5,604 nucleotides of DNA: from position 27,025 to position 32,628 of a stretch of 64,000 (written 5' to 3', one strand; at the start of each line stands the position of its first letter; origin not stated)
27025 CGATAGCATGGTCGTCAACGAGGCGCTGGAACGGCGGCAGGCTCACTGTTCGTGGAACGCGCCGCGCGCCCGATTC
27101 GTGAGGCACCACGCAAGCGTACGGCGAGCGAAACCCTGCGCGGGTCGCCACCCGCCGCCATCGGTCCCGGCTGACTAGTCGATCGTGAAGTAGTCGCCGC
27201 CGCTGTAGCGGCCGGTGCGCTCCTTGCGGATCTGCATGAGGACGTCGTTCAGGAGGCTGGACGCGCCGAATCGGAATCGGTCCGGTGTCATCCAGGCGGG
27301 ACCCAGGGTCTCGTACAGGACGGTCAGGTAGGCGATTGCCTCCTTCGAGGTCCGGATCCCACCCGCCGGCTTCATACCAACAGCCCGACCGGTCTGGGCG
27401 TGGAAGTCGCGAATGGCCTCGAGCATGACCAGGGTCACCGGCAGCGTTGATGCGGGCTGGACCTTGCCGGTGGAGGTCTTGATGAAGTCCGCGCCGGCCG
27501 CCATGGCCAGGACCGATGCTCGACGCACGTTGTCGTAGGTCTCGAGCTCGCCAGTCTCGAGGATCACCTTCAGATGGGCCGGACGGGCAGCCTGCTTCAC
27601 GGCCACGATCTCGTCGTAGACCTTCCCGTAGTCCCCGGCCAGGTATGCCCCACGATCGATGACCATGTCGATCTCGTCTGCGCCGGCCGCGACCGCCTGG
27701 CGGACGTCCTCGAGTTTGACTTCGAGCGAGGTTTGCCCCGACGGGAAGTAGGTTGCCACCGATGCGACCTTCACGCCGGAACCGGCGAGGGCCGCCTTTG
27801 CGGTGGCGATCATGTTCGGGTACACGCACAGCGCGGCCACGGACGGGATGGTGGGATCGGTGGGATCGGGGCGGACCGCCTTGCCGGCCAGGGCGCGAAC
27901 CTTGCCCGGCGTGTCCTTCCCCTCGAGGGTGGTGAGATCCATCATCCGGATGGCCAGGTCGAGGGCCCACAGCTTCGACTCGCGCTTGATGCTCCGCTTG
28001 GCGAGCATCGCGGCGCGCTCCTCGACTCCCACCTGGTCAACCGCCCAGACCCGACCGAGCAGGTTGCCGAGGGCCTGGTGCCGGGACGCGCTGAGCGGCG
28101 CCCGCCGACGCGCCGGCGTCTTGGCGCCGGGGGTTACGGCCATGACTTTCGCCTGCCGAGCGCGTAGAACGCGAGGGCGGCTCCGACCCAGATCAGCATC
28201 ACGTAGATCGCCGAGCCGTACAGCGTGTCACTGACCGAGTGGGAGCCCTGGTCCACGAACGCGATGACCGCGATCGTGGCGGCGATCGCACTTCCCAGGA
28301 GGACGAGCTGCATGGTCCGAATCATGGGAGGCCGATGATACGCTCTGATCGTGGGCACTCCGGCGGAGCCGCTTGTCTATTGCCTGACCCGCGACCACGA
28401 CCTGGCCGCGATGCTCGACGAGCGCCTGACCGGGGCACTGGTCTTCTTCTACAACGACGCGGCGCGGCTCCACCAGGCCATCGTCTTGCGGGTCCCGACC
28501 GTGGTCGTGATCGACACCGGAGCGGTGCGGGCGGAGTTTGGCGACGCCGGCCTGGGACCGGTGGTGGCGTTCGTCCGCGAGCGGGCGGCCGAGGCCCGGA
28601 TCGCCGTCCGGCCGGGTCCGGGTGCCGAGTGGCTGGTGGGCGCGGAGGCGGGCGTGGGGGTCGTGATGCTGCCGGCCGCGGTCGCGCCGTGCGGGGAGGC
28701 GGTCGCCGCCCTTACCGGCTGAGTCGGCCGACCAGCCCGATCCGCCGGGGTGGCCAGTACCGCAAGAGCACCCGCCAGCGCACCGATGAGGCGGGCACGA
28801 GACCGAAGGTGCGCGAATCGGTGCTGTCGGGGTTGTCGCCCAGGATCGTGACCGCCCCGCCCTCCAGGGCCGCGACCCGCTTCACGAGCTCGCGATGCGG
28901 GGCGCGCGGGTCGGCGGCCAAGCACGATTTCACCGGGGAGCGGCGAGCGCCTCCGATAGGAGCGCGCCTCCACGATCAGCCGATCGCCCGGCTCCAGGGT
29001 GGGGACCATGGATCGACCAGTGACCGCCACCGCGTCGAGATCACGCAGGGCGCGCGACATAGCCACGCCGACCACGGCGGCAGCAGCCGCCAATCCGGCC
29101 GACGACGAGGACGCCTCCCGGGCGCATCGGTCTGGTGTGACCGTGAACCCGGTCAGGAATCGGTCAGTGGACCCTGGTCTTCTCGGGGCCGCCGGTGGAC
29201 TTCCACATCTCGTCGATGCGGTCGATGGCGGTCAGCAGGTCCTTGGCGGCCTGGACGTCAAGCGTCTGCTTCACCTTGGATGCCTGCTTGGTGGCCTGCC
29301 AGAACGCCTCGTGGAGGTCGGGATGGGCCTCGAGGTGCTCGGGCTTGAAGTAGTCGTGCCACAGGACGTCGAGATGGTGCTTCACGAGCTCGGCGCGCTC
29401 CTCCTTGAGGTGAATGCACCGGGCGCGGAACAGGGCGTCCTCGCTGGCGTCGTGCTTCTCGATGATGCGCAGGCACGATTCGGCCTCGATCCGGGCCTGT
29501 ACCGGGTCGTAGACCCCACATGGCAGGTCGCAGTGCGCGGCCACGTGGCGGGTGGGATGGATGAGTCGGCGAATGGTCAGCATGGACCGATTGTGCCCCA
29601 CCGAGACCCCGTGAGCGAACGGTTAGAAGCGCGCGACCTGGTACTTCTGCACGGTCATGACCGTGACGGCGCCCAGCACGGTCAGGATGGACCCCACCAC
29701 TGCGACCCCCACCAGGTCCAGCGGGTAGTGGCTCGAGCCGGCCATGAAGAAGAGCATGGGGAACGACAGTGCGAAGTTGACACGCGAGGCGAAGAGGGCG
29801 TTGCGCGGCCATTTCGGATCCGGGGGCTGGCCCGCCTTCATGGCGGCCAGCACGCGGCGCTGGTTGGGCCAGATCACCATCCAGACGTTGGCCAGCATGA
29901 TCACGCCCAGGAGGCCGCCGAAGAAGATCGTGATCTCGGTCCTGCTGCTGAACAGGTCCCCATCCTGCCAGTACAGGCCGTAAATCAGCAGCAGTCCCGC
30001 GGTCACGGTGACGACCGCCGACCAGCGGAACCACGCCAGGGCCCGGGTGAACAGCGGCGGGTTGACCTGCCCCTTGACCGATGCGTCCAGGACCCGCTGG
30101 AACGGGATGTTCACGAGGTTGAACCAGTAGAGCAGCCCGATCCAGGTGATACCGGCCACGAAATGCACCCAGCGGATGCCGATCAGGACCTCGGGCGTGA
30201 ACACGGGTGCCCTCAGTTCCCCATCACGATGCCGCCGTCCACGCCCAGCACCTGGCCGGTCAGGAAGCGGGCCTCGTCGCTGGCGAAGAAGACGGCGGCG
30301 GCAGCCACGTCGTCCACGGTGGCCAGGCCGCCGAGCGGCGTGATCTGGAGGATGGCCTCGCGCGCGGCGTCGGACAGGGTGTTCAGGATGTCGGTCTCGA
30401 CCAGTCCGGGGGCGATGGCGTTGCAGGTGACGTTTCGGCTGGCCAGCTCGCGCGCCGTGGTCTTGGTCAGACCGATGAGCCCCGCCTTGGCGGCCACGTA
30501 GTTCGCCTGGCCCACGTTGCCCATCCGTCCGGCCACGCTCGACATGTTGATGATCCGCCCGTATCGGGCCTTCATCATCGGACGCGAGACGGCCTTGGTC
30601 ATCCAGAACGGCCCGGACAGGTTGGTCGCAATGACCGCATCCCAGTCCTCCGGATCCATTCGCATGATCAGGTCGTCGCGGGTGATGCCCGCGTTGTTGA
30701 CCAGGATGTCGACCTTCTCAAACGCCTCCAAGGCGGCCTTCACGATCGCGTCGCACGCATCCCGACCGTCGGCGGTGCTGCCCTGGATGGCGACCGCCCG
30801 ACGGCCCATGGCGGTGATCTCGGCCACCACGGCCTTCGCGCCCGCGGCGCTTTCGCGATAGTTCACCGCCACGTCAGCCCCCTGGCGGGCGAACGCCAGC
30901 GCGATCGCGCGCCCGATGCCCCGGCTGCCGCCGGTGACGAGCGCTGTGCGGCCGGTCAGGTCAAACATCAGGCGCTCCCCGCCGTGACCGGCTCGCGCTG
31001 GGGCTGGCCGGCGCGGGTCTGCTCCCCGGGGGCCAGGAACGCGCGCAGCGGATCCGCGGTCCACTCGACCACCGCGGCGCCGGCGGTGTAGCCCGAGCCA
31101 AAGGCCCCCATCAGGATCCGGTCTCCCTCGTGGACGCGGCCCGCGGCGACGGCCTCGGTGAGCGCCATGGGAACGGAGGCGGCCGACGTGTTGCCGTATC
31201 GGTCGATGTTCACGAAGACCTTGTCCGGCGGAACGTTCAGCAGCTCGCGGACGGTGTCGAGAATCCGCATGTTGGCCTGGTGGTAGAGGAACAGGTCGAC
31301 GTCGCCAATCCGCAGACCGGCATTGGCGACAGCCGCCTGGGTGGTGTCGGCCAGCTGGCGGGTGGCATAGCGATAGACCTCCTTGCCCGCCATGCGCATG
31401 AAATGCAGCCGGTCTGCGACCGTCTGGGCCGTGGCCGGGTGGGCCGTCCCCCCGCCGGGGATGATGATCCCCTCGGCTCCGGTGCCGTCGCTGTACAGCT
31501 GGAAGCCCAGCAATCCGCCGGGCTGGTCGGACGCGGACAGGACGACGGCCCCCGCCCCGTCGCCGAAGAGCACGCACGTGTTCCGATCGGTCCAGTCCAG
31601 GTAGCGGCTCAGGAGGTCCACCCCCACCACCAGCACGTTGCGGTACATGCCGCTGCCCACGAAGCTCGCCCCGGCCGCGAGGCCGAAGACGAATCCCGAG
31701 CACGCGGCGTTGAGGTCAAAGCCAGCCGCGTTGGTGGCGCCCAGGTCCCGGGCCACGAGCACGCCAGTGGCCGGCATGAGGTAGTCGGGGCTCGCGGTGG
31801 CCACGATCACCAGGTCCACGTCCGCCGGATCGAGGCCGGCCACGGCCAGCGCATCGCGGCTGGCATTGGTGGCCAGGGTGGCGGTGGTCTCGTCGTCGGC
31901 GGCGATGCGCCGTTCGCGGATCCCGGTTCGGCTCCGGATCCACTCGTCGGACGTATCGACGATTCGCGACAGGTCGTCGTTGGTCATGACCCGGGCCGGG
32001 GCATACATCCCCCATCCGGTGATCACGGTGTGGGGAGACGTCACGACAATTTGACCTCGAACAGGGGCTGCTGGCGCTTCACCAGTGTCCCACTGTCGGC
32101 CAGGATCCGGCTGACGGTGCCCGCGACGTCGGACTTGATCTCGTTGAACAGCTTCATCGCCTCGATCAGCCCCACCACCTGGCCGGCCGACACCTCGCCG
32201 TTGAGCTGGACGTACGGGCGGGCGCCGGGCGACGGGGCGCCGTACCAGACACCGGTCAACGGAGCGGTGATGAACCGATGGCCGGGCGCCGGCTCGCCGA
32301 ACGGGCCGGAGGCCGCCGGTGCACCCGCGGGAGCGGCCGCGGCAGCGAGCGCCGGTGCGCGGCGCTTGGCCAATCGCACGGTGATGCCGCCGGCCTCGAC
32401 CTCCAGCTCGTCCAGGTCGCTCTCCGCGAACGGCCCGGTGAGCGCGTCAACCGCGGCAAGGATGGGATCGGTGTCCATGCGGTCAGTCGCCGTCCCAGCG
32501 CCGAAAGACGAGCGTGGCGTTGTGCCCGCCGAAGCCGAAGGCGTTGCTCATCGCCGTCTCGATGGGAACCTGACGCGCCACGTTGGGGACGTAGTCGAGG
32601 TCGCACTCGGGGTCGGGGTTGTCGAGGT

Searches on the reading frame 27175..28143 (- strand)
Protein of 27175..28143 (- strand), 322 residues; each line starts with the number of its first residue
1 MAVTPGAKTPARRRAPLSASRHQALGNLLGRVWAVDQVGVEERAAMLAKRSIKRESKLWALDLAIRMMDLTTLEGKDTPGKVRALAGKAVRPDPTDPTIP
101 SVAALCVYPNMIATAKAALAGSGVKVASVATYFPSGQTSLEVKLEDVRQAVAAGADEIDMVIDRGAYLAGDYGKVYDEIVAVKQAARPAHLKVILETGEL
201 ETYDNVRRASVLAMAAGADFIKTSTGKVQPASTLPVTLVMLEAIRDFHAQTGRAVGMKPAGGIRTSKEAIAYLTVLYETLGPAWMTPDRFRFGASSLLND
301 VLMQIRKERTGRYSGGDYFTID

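Call 52: search_protein_families(library=pfam, proteins=[window:27175-28143:-], max_evalue=0.001)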
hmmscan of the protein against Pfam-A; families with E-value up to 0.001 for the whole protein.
window:27175-28143:- (322 aa): 1 family
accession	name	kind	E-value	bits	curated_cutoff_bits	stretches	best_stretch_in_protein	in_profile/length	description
PF01791.15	DeoC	-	8.1e-20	71.9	23.8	1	64-270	2-204/229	DeoC/LacD family aldolase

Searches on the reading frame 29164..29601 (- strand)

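Call 52: search_protein_families(library=pfam, proteins=[window:29164-29601:-], max_evalue=0.001)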
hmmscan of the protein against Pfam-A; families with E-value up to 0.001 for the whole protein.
window:29164-29601:- (145 aa): 1 family
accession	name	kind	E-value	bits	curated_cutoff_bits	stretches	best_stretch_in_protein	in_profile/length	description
PF09055.16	Sod_Ni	-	4.9e-39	134.2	25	1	19-135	2-125/127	Nickel-containing superoxide dismutase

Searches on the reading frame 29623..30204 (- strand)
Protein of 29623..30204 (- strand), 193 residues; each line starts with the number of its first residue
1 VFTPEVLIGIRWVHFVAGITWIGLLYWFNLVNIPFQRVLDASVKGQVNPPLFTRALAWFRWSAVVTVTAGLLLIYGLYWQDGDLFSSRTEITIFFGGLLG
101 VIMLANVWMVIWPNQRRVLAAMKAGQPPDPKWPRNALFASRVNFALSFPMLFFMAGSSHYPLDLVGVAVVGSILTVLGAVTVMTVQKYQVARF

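Call 52: search_protein_families(library=pfam, proteins=[window:29623-30204:-], max_evalue=0.001)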
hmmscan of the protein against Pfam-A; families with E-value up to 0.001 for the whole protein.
window:29623-30204:- (193 aa): 1 family
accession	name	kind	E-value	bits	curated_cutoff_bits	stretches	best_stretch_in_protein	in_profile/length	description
PF06181.16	Urate_ox_N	-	1.1e-23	84.6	26.9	1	80-182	162-261/295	Urate oxidase N-terminal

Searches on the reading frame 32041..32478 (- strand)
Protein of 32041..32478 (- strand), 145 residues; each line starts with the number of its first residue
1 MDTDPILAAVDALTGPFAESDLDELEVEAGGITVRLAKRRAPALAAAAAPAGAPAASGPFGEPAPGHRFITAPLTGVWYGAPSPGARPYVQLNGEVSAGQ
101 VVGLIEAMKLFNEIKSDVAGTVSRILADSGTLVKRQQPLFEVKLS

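Call 5: search_protein_families(library=pfam, proteins=[window:32041-32478:-], max_evalue=0.1)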
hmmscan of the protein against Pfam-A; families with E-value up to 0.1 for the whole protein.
window:32041-32478:- (145 aa): 2 families
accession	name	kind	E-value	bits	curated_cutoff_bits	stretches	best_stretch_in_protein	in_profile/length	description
PF00364.28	Biotin_lipoyl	-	5e-13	49.1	22.1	1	70-141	3-72/73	Biotin-requiring enzyme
PF13375.12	RnfC_N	-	0.085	13.3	25.6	0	86-125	42-80/101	RnfC Barrel sandwich hybrid domain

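Call 6: search_protein_families(library=ncbifam, proteins=[window:32041-32478:-], max_evalue=0.1)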
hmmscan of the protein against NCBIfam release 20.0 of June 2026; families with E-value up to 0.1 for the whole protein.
window:32041-32478:- (145 aa): 19 families
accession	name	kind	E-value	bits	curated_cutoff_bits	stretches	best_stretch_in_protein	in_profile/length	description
TIGR00531.1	BCCP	equivalog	5.3e-27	95.2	115.2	1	11-143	7-155/156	acetyl-CoA carboxylase biotin carboxyl carrier protein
NF005457.0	PRK07051.1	equivalog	4.2e-21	74.9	87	1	70-142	6-78/80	acetyl-CoA carboxylase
NF004173.0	PRK05641.1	equivalog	2.8e-11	44.2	199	1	24-142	33-152/153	putative acetyl-CoA carboxylase biotin carboxyl carrier protein subunit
NF006761.0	PRK09282.1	domain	5.2e-11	41.7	402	1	68-143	522-590/591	pyruvate carboxylase subunit B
TIGR01108.1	oadA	equivalog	4.9e-07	28.6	756.5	1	29-137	481-580/582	sodium-extruding oxaloacetate decarboxylase subunit alpha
NF005117.0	PRK06549.1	equivalog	6.6e-07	30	159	1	39-139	26-126/130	acetyl-CoA carboxylase biotin carboxyl carrier protein subunit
NF010643.0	PRK14040.1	subfamily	1.4e-06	27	892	1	56-142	524-594/595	oxaloacetate decarboxylase subunit alpha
NF009554.0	PRK12999.1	equivalog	2.2e-06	25.8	965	1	80-142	1081-1145/1147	pyruvate carboxylase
NF010645.0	PRK14042.1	equivalog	6.3e-06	25.2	1182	1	90-144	541-595/596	pyruvate carboxylase subunit B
NF047903.1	MmDecMmdC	equivalog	2.6e-05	24.6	200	1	31-125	26-114/132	methylmalonyl-CoA decarboxylase subunit gamma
TIGR02712.1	urea_carbox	equivalog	0.0002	19.2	1303.85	1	89-140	1147-1198/1201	urea carboxylase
NF006079.0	PRK08225.1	equivalog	0.00053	20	95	1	91-141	18-68/70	acetyl-CoA carboxylase biotin carboxyl carrier protein subunit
TIGR01235.1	pyruv_carbox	equivalog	0.0061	14.1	1114.45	1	80-137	1078-1137/1143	pyruvate carboxylase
TIGR01730.1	RND_mfp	subfamily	0.013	14.5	94.9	1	112-142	135-165/322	efflux RND transporter periplasmic adaptor subunit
TIGR01347.1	sucB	equivalog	0.017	14.3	378.65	1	95-143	27-75/404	dihydrolipoyllysine-residue succinyltransferase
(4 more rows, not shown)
